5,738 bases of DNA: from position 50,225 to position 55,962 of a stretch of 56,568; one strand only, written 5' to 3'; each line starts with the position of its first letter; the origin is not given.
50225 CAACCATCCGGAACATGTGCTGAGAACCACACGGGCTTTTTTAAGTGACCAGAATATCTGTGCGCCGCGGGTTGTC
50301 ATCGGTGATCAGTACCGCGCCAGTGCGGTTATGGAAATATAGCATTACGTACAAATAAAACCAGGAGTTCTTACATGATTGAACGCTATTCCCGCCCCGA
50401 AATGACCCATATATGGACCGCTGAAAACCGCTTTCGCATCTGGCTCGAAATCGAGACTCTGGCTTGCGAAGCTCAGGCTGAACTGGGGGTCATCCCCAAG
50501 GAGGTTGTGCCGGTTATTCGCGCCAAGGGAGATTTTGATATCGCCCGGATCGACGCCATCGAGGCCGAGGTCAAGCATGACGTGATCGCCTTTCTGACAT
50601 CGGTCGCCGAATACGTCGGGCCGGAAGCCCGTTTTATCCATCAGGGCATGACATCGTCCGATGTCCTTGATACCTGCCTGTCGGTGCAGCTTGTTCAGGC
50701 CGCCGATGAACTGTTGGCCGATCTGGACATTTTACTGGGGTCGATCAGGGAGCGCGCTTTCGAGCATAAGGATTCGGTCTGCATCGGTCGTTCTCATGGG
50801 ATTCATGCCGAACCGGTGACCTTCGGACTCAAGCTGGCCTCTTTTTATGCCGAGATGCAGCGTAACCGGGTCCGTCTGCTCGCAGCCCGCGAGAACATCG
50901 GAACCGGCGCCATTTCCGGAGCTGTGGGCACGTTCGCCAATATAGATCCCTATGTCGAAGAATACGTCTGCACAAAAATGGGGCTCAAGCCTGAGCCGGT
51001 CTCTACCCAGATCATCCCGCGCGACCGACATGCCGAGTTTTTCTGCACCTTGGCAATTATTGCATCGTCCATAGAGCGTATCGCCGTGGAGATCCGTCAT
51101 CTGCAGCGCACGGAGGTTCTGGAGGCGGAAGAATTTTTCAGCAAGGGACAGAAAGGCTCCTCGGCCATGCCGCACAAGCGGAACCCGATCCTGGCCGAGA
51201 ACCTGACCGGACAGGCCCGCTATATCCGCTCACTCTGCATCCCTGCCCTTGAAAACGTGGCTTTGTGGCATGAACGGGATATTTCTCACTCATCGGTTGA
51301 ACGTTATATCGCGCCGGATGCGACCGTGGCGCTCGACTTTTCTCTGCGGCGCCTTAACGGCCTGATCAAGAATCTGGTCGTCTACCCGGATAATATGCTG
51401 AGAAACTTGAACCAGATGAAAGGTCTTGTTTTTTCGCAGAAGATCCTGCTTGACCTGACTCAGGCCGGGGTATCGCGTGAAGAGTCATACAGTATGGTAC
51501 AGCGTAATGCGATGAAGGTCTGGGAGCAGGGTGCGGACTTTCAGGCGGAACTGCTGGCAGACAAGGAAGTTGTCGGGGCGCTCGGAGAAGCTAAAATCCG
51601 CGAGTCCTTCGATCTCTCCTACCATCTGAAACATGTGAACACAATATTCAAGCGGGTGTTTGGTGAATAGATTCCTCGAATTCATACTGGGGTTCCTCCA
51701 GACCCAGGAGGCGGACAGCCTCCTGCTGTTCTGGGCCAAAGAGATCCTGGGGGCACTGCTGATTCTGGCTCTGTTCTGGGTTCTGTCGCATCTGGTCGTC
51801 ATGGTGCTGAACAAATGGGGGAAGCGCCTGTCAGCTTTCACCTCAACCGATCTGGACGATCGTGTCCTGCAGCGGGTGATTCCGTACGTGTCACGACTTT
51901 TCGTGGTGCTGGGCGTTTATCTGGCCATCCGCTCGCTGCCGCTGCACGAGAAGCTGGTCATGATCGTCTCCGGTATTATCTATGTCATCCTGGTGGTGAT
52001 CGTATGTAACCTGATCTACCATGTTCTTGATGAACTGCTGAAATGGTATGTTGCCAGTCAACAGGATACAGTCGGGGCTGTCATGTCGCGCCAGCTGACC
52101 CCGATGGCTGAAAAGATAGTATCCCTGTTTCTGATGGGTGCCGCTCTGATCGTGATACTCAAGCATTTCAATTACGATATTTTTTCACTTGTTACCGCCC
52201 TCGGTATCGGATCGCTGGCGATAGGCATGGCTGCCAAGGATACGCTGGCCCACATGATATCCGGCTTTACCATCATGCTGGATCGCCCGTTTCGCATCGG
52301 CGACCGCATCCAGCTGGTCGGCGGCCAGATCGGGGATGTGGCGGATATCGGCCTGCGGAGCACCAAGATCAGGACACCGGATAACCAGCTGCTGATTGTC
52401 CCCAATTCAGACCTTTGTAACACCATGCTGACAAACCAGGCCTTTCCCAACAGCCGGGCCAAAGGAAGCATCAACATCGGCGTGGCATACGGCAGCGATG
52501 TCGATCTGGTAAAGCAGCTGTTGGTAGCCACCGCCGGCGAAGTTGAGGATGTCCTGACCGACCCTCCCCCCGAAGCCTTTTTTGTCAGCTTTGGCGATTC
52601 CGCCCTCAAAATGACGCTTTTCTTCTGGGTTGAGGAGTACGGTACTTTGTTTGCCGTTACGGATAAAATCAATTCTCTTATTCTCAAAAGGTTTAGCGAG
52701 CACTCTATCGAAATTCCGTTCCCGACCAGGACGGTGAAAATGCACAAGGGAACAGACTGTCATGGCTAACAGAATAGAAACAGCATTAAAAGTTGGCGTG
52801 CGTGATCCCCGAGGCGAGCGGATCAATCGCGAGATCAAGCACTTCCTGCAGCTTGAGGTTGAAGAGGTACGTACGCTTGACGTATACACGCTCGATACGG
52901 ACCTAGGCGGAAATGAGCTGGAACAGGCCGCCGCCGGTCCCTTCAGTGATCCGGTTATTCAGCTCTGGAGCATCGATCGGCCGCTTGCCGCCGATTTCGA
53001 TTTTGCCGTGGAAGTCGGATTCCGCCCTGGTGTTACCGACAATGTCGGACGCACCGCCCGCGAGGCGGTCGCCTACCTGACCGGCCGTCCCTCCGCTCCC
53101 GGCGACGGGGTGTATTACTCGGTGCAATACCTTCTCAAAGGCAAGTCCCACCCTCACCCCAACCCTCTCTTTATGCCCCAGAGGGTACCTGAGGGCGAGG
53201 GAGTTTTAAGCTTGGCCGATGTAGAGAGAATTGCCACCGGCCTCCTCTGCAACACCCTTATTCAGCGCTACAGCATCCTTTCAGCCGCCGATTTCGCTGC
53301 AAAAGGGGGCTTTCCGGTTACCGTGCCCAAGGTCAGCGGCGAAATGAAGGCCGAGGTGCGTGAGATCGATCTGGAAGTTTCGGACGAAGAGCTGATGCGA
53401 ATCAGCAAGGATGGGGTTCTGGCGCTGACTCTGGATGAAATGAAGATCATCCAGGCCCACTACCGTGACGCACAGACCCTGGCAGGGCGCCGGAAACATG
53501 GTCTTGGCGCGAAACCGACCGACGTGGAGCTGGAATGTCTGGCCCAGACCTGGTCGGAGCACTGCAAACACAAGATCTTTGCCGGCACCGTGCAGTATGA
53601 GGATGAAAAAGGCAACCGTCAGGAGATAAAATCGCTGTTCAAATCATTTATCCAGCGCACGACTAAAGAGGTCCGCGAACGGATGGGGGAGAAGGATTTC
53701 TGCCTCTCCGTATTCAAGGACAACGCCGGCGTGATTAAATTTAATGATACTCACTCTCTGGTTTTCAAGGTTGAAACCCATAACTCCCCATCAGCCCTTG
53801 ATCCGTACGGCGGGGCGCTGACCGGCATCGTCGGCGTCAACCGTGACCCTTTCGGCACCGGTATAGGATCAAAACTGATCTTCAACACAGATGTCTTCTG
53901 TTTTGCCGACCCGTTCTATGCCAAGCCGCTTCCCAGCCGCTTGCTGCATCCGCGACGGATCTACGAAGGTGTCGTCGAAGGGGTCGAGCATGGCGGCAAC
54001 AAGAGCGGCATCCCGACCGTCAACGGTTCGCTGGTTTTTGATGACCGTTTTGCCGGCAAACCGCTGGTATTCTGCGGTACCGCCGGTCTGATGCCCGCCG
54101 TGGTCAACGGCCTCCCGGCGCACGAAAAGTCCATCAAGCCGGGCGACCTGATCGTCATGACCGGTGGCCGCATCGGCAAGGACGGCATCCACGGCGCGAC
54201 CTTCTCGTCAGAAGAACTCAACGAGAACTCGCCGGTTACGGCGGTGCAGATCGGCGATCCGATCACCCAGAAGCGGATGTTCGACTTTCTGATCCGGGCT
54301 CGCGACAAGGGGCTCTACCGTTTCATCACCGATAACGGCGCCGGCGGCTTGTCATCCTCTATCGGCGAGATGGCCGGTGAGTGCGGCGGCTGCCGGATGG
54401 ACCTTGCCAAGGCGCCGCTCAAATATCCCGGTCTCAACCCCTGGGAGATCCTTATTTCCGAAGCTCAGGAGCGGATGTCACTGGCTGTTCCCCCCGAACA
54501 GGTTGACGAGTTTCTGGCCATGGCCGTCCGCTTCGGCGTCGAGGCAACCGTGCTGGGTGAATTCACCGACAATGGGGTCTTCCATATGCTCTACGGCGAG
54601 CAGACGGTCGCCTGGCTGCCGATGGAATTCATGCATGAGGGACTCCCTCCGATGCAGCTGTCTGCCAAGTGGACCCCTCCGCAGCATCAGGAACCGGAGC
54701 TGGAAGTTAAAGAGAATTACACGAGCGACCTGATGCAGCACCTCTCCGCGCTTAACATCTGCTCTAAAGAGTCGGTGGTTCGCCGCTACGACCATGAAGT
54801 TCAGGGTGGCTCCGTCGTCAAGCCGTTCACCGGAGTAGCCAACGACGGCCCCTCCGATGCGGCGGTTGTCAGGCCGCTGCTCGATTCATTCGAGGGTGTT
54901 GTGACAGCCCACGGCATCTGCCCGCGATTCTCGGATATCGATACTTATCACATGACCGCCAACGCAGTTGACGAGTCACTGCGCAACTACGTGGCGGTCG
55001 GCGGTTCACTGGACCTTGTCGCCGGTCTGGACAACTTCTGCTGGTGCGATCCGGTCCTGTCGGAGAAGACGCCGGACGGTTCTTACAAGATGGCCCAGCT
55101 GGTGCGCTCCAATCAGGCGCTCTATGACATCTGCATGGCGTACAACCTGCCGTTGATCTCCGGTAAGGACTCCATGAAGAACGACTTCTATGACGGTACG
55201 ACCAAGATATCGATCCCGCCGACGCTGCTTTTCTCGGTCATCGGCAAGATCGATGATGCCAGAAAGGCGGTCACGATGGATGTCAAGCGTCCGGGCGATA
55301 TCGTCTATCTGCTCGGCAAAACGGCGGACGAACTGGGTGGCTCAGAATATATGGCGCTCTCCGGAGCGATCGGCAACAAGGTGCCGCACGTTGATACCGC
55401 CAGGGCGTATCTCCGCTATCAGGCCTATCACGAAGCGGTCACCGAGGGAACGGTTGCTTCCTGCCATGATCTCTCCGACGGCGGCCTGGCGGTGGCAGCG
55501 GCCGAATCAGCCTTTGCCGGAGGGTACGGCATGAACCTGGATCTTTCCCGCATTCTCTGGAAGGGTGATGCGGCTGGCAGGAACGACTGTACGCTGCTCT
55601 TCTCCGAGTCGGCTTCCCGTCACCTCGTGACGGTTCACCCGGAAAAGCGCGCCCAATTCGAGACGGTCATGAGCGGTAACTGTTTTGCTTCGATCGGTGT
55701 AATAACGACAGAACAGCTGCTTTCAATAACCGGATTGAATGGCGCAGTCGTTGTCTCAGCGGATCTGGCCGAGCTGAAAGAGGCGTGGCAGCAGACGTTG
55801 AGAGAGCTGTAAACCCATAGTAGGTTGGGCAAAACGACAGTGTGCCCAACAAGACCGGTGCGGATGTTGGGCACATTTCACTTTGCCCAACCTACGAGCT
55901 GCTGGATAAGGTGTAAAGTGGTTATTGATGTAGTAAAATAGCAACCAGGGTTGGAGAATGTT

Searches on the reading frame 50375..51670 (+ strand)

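Call 98: search_protein_families(library=pfam, proteins=[window:50375-51670:+], max_evalue=0.00001)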
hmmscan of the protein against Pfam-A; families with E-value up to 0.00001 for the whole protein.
window:50375-51670:+ (431 aa): 2 families
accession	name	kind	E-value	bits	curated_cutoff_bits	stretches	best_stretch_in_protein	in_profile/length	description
PF00206.25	Lyase_1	-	2.6e-55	188.4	27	1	7-283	7-309/312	Lyase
PF10397.14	ADSL_C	-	8.9e-24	84.1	32.7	1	350-428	1-79/79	Adenylosuccinate lyase C-terminus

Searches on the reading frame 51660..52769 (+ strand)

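Call 98: search_protein_families(library=pfam, proteins=[window:51660-52769:+], max_evalue=0.00001)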
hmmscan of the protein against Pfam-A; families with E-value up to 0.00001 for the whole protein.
window:51660-52769:+ (369 aa): 2 families
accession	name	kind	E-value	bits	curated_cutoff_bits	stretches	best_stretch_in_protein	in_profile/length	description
PF00924.24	MS_channel_2nd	-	1.3e-20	73.7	20.2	1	194-260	1-66/68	Mechanosensitive ion channel, beta-domain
PF21082.3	MS_channel_3rd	-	2.3e-14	54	21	1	271-352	3-88/88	Mechanosensitive ion channel MscS, C-terminal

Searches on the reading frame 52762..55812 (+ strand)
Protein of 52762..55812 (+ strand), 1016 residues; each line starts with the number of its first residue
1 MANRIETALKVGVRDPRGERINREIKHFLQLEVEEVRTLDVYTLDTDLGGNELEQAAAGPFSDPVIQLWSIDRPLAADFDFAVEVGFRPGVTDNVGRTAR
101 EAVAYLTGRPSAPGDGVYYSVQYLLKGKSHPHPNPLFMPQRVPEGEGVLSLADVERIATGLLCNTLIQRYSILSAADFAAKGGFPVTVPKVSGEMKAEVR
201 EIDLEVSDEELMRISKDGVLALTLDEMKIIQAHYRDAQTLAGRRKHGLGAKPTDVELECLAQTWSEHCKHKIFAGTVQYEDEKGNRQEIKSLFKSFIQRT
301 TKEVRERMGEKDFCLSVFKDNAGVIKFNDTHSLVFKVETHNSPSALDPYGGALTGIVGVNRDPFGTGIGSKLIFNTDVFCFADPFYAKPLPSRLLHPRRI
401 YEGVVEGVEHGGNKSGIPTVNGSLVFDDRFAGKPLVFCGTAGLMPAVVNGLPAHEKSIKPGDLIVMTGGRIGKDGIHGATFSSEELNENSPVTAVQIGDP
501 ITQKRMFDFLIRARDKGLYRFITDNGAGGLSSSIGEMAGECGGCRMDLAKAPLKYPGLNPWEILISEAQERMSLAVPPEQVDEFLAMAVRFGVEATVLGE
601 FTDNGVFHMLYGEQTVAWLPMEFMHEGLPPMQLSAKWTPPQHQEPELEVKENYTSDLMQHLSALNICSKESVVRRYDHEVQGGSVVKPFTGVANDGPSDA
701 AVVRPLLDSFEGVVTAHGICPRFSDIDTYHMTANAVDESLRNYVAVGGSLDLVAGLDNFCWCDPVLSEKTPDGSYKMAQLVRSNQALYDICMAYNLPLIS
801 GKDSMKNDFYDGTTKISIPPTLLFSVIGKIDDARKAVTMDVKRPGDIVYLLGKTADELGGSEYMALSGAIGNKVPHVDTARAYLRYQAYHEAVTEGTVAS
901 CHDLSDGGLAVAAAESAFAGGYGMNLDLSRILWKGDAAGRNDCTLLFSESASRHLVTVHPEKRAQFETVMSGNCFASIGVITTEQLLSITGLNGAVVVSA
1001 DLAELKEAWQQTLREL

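Call 98: search_protein_families(library=pfam, proteins=[window:52762-55812:+], max_evalue=0.00001)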
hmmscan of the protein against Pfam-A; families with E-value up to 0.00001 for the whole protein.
window:52762-55812:+ (1016 aa): 4 families
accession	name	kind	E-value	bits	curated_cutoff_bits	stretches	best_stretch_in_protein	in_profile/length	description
PF02769.27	AIRS_C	-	3.1e-49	167.6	23.1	2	459-605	1-149/156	AIR synthase related protein, C-terminal domain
PF00586.29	AIRS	-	7.1e-20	71.9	24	1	320-444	2-112/112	AIR synthase related protein, N-terminal domain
PF18072.6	FGAR-AT_linker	-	1.9e-17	63.9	26.6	1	211-271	1-50/50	Formylglycinamide ribonucleotide amidotransferase linker domain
PF02700.19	PurS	-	6.3e-10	39.5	22.2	0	4-71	3-75/77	Phosphoribosylformylglycinamidine (FGAM) synthase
